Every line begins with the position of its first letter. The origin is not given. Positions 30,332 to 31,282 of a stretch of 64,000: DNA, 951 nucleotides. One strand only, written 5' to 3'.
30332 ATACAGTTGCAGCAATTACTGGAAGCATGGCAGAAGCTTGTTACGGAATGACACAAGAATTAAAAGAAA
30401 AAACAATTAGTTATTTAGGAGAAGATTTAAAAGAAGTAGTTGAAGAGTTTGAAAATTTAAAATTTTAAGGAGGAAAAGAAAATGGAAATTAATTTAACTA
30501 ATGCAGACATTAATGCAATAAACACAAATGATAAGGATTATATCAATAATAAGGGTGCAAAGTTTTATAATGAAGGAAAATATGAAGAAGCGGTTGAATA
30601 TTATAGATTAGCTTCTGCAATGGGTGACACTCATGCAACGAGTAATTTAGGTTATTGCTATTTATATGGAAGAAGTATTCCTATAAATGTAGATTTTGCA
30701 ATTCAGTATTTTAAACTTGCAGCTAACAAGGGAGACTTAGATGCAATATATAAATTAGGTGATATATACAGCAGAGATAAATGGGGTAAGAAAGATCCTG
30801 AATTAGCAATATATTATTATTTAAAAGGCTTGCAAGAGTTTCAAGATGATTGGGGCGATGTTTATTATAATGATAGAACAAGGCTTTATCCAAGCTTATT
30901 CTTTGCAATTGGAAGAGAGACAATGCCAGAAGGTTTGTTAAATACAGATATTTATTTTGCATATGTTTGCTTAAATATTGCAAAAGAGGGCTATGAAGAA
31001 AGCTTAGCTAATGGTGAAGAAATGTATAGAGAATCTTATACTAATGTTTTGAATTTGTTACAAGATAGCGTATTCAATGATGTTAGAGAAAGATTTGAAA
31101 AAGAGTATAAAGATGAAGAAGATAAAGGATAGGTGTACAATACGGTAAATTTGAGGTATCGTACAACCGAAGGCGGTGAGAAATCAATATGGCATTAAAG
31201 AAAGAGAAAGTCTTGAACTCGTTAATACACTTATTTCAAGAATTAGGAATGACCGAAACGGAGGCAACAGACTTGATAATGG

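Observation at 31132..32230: Array of four near-identical 36-bp direct repeats with irregular 262, 511 and 182-bp spacers, each placed at the 3' end of an open frame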

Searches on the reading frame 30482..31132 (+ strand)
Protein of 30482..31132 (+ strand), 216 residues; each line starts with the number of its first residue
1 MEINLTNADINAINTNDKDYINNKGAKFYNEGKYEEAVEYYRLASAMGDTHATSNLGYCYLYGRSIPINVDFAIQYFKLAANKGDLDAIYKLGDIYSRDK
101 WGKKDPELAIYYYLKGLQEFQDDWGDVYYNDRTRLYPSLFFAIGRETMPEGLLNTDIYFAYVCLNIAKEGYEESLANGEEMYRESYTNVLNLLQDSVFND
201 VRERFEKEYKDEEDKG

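Call 8: search_protein_families(library=pfam, proteins=[window:30482-31132:+], max_evalue=0.01)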
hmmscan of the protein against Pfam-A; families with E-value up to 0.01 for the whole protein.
window:30482-31132:+ (216 aa): 4 families
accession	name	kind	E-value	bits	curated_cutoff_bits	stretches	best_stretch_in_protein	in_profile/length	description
PF08238.18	Sel1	-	8.4e-17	61.4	30.7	2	52-85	3-36/36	Sel1 repeat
PF07720.18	TPR_3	-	5.2e-05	23.7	20.7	1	25-48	8-31/34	Tetratricopeptide repeat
PF00515.34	TPR_1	-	0.0014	18.8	27.8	1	22-44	5-27/34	Tetratricopeptide repeat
PF13176.12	TPR_7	-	0.0077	16.7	27.9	0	30-51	11-34/36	Tetratricopeptide repeat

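Call 14: find_encoding_contigs(protein=window:30482-31132:+, flank=6000, max_places=10)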
Protein window:30482-31132:+ (216 aa): no gene with exactly this product is on record in the collection.

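Call 20: search_protein_families(library=phrogs, proteins=[window:30482-31132:+], max_evalue=0.1)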
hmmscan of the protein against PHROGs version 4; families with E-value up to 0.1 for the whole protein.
window:30482-31132:+ (216 aa): 3 families
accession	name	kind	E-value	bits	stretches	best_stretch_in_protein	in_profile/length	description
phrog_8741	-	unknown function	9e-19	68.9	1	33-115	129-211/380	-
phrog_7590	-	unknown function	0.055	14.2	0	14-63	85-134/234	-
phrog_10053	-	unknown function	0.056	15.3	0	81-149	26-93/114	-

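Call 21: search_protein_families(library=ncbifam, proteins=[window:30482-31132:+], max_evalue=0.1)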
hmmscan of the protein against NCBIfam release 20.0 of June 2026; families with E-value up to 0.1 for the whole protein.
window:30482-31132:+ (216 aa): 5 families
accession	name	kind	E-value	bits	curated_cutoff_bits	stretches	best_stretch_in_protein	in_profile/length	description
NF047621.1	FlgprotMotXVib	equivalog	1.5e-05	24.6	330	1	62-113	84-135/211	flagellar protein MotX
NF033786.1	phenyl_MerG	equivalog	4.6e-05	23.5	350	1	36-99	51-114/217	phenylmercury resistance protein MerG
NF038194.1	AlgK_TPR_lipo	equivalog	7e-05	21.6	700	1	29-116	277-363/448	alginate biosynthesis TPR repeat lipoprotein AlgK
NF045484.1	TransRegExoR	equivalog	0.00085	18.6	450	1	25-75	50-100/267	exopolysaccharide production regulator ExoR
TIGR02521.1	type_IV_pilW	equivalog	0.019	14.5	154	1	13-63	94-148/234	type IV pilus biogenesis/stability protein PilW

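Call 87: search_protein_families(library=padloc, proteins=[window:30482-31132:+], max_evalue=0.001)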
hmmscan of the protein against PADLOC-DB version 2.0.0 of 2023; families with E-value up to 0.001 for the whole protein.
window:30482-31132:+ (216 aa): 0 families
